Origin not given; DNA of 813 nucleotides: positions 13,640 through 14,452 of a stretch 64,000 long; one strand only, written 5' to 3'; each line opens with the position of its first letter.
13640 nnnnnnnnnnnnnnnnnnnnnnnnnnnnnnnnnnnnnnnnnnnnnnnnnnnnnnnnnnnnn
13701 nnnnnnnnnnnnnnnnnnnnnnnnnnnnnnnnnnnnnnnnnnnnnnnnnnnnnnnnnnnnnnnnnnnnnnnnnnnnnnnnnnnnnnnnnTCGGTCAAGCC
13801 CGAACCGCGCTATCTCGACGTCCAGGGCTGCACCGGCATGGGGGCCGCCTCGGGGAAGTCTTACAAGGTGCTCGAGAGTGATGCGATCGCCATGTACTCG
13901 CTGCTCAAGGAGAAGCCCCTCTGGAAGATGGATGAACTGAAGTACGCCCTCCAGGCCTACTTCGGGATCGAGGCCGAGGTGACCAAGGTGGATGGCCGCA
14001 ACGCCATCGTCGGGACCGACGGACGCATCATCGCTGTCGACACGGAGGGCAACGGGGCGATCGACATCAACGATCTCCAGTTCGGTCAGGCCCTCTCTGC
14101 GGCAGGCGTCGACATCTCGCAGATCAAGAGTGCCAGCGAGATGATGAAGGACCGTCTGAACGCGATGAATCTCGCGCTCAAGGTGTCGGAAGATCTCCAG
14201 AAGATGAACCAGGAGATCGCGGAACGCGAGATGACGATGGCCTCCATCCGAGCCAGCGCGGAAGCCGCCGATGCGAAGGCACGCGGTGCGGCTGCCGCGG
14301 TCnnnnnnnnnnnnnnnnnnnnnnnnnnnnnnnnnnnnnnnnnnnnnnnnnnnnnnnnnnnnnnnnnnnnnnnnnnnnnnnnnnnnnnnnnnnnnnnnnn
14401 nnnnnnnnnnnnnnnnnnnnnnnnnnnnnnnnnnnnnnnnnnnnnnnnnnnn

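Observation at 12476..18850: Uncharacterised five-gene operon next to tRNA-Pro/Gly: cytoplasmic YD-repeat protein, two unknown proteins, B12-radical SAM enzyme and TIG/NHL lipoprotein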

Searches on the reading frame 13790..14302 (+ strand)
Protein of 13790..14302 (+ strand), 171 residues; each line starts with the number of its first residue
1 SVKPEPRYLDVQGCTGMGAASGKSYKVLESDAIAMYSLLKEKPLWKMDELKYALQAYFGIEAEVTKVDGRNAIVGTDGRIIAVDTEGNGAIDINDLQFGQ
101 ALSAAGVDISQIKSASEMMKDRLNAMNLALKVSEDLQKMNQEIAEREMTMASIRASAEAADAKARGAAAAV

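Call 25: find_homologous_proteins(query=window:13799-14287:+, max_evalue=0.01)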
Query seq(163 aa): 111 candidates shared short words with the query, none scored E <= 0.01.

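Call 44: search_protein_families(library=pfam, alignment_id=A3, max_evalue=1)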
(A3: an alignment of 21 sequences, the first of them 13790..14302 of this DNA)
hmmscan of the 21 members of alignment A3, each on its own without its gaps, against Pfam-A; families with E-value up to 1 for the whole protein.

A. member 1, window:13790-14302:+ (171 aa): 0 families

B. families by the number of members that match (of 21 scanned): 28 families (the first 25 are shown)
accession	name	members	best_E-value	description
PF16344.10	FecR_C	4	0.02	FecR, C-terminal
PF14117.11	DUF4287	4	0.044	Domain of unknown function (DUF4287)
PF23159.1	WH_Rok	3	0.011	Repressor Rok winged helix domain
PF16320.10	Ribosomal_L12_N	3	0.053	Ribosomal protein L7/L12 dimerisation domain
PF13670.12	PepSY_2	2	0.0031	Peptidase propeptide and YPEB domain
PF13405.12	EF-hand_6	2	0.024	EF-hand domain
PF13202.12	EF-hand_5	2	0.027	EF hand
PF13499.12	EF-hand_7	2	0.029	EF-hand domain pair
PF00036.39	EF-hand_1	2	0.033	EF hand domain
PF18517.6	LZ3wCH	1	0.00067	Leucine zipper with capping helix domain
PF25760.1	Phage_RB18_ORF43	1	0.0094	Phage RB18 ORF43.1 protein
PF04157.22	EAP30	1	0.018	EAP30/Vps36 family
PF18629.7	DUF5629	1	0.018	Family of unknown function (DUF5629)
PF22639.1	Gp18_dom_I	1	0.062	Tail sheath protein Gp18-like domain I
PF07262.16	CdiI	1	0.075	CDI immunity protein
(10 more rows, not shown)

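Call 45: search_protein_representatives(protein=window:13790-14302:+)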
Query: 171 residues. Proteins with E-value up to 0.001 (for the whole library): 28; up to 1e-10: 13; up to 1e-30: 2. The best 28 are listed.
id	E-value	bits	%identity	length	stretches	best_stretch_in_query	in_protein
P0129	5.1e-79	280.0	82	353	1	1-171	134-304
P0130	4.3e-34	134.2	36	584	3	4-117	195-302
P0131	5.3e-25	104.7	35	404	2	10-143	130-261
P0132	2.2e-19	86.5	40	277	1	3-167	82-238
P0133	3.2e-19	86.0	46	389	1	2-139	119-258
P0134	4.6e-16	75.7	42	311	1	4-161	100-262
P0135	6.1e-16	75.3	40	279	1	7-147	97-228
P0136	1.8e-12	64.0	46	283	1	12-104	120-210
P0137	4.3e-12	62.8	38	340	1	5-112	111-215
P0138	9.8e-12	61.7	40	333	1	14-108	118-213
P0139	1.4e-11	61.2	32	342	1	12-163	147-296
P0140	2.2e-11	60.6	43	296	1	13-105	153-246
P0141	3.8e-11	59.8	33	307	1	6-140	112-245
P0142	2.0e-09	54.2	34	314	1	15-117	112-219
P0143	8.6e-09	52.1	34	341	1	10-136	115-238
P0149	1.1e-06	45.3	38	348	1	12-104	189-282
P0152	2.0e-05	41.2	29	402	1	4-168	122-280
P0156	9.5e-04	35.8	31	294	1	7-138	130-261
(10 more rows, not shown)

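Call 54: predict_structure(alignment_id=A4)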
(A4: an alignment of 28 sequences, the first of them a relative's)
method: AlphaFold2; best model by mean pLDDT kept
length: 340 residues; sequences in the alignment: 28
mean_pLDDT: 74.0   pTM: 0.45
mean pLDDT of the five models: 74.0, 73.8, 73.1, 71.9, 71.5
residues with pLDDT >= 90: 133; 70-90: 54; 50-70: 91; < 50: 62
segments of 3 or more residues with pLDDT < 50: 1-3, 21-31, 34-42, 44-66, 246-252
pLDDT, mean of each block of 10 residues (from residue 1): 53 58 44 44 45 42 48 59 57 58 54 78 95 95 95 97 94 96 96 96 93 76 62 61 50 65 86 94 96 97 94 84 77 78
secondary structure, 60 per line:
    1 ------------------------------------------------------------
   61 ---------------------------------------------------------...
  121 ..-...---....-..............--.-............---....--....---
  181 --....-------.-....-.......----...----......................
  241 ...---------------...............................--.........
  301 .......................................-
elements in order: E118-122 E130-133 H135-148 H153-164 E168-171 E174-177 E183-186 H201-207 H219-243 H259-289 H292-339

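Call 63: fold_search(model_id=the predicted structure, library=pdb)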
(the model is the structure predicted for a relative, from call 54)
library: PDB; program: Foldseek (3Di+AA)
matches with E <= 10: 82; with E <= 0.001: 0
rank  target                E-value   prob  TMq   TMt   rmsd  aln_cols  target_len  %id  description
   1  8jut_C                9.8e-01  0.13  0.14  0.24  33.9       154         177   18  rat megalin RAP complex (released 2024-06-19)
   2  9m05_D                1.2e+00  0.18  0.19  0.31  24.7       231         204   12  Cryo-EM structure of dVGAC complexed with iodide (released 2025-10-29)
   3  9g3x_J                1.4e+00  0.04  0.14  0.08  16.1       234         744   14  Structure of the Partially-assembled gamma-Tubulin Ring Complex from Pig Brain (released 2024-10-02)
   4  8cwy_B                1.5e+00  0.94  0.19  0.77   1.7        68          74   26  Accurate computational design of genetically encoded 3D protein crystals (released 2023-11-01)
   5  8b9x_B                1.7e+00  0.14  0.09  0.11   5.8        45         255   27  Chimeric protein of human UFM1 E3 ligase, UFL1, and DDRGK1 (released 2023-10-25)
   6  8yq5_A                1.8e+00  0.12  0.19  0.30  25.0       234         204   11  Cryo-EM structure of a de novo designed transmembrane protein tmZC8-BTB (released 2025-09-24)
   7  6s1a_A                2.6e+00  0.28  0.17  0.39  12.6       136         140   12  Ligand binding domain of the P. putida receptor PcaY_PP (released 2020-10-21)
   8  8yq6_A                2.6e+00  0.11  0.19  0.30  23.0       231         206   12  Cryo-EM structure of a de novo designed voltage-gated anion channel (dVGAC) (released 2025-09-24)
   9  9t56_B                2.6e+00  0.07  0.12  0.13  16.8       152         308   17  Cryo-EM structure of ISCro4-DBL-TBL-tDNA-dDNA synaptic complex (released 2026-02-18)
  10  5j0k_B                2.9e+00  0.82  0.18  0.76   1.8        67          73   28  De novo design of protein homo-oligomers with modular hydrogen bond network-mediated specificity (released 2016-05-25)
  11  9t56_D                2.9e+00  0.06  0.12  0.13  17.0       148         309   19  Cryo-EM structure of ISCro4-DBL-TBL-tDNA-dDNA synaptic complex (released 2026-02-18)
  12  5j0k_A                3.1e+00  0.80  0.18  0.77   1.8        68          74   28  De novo design of protein homo-oligomers with modular hydrogen bond network-mediated specificity (released 2016-05-25)
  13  5j0h_A                3.1e+00  0.44  0.16  0.61   3.1        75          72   20  De novo design of protein homo-oligomers with modular hydrogen bond network-mediated specificity (released 2016-05-25)
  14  9y5q_A                3.1e+00  0.28  0.22  0.20  20.1       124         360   14  Cryo EM structure of KCa3.1_R355K_I/calmodulin channel in complex with rimtuzalcap (released 2025-10-15)
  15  8wt9_D                3.1e+00  0.06  0.12  0.13  16.2       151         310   18  Cryo-EM structure of the IS621 recombinase in complex with bridge RNA, donor DNA, and target DNA in the post-strand ex (released 2024-06-26)
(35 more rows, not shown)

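Call 69: find_encoding_contigs(protein=P0143, flank=6000, max_places=2)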
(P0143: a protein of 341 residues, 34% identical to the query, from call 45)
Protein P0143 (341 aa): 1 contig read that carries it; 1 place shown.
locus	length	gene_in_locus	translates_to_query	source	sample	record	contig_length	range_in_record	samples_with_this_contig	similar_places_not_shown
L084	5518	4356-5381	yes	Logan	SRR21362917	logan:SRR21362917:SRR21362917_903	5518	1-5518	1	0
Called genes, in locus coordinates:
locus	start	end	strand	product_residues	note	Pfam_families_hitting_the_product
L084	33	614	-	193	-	-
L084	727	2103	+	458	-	PF00512:HisKA, PF02518:HATPase_c, PF00072:Response_reg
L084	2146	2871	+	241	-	-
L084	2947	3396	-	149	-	PF00011:HSP20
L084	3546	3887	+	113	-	-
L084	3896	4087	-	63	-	-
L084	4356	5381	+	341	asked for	-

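Call 70: find_encoding_contigs(protein=P0156, flank=6000, max_places=2)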
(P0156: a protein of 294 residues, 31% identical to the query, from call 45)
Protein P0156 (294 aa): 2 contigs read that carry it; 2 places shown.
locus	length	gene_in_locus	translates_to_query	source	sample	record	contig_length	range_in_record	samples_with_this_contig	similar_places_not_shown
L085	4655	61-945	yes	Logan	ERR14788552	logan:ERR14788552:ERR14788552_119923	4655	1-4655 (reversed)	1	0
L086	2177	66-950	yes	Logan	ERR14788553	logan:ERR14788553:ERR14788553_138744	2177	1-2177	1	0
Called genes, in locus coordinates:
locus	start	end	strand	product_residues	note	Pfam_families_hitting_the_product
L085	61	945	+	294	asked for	-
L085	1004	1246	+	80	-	-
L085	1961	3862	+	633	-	PF04055:Radical_SAM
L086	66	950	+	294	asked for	-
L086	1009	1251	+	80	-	-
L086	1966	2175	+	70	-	?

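Call 71: find_encoding_contigs(protein=P0149, flank=6000, max_places=2)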
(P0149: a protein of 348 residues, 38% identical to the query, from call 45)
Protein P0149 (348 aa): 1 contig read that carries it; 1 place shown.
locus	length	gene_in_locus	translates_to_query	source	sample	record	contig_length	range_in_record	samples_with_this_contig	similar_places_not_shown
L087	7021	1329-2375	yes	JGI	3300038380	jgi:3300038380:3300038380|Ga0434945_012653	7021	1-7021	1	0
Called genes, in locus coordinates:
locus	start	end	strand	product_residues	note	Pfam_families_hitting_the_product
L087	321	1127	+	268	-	PF23234:WHD_4th_Lhr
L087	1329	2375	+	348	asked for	-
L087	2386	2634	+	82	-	-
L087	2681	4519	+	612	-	PF04055:Radical_SAM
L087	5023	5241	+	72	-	PF12728:HTH_17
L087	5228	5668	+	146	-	-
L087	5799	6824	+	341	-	PF13304:AAA_21, PF13175:AAA_15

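Call 72: find_encoding_contigs(protein=P0152, flank=8000, max_places=2)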
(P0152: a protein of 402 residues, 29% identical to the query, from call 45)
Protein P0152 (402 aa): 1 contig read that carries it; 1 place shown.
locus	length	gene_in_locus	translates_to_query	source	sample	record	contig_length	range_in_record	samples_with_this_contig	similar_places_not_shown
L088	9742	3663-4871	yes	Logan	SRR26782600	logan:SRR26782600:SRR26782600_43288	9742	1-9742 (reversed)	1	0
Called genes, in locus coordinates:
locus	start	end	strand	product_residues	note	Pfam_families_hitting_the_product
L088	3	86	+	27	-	?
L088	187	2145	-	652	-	PF02824:TGS, PF07973:tRNA_SAD, PF00587:tRNA-synt_2b, PF03129:HGTP_anticodon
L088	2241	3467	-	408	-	-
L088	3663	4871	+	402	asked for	PF01476:LysM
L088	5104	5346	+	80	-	-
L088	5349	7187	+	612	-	PF04055:Radical_SAM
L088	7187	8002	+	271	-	PF05593:RHS_repeat (faint)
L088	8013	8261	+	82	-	-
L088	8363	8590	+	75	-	-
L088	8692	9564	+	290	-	-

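Call 81: search_protein_families(library=pfam, proteins=[P0143, P0140, P0130], max_evalue=0.05)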
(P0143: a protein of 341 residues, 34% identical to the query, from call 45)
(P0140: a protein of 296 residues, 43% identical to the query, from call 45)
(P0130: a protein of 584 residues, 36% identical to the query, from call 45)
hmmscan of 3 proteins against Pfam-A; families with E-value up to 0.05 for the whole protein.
P0143 (341 aa): 0 families

P0140 (296 aa): 0 families

P0130 (584 aa): 4 families
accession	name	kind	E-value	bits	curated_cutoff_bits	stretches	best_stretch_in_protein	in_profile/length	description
PF23159.1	WH_Rok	-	0.00018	22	27.6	0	498-525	6-33/58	Repressor Rok winged helix domain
PF24356.1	WH_PARP12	-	0.00031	21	27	0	377-400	15-38/70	PARP12 winged helix domain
PF02186.21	TFIIE_beta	-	0.036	14.8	28.1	0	372-392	9-29/66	TFIIE beta subunit core domain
PF00178.28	Ets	-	0.049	14.4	26.9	0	211-247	27-64/81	Ets-domain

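Call 82: search_solved_structures(query=A3, max_evalue=10)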
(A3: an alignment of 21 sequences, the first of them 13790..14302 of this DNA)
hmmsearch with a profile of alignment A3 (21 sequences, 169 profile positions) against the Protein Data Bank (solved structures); distinct sequences matched with E-value up to 10: 3.
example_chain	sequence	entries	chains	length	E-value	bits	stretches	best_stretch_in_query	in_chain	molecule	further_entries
6kth_A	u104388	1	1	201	0.005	20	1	93-132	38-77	Juvenile hormone diol kinase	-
1nya_A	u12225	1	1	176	0.41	13.7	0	96-127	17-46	Calerythrin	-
4jgb_A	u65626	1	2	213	0.66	13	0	83-109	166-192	Putative exported protein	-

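Call 94: search_protein_families(library=pfam, alignment_id=A4, max_evalue=0.001)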
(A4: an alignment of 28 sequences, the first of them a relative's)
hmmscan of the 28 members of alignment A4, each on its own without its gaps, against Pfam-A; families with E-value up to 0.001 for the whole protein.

A. member 1, P0137 (340 aa): 0 families

B. families by the number of members that match (of 28 scanned): 2 families
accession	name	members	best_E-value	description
PF01476.26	LysM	1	3.1e-09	LysM domain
PF23159.1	WH_Rok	1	0.00013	Repressor Rok winged helix domain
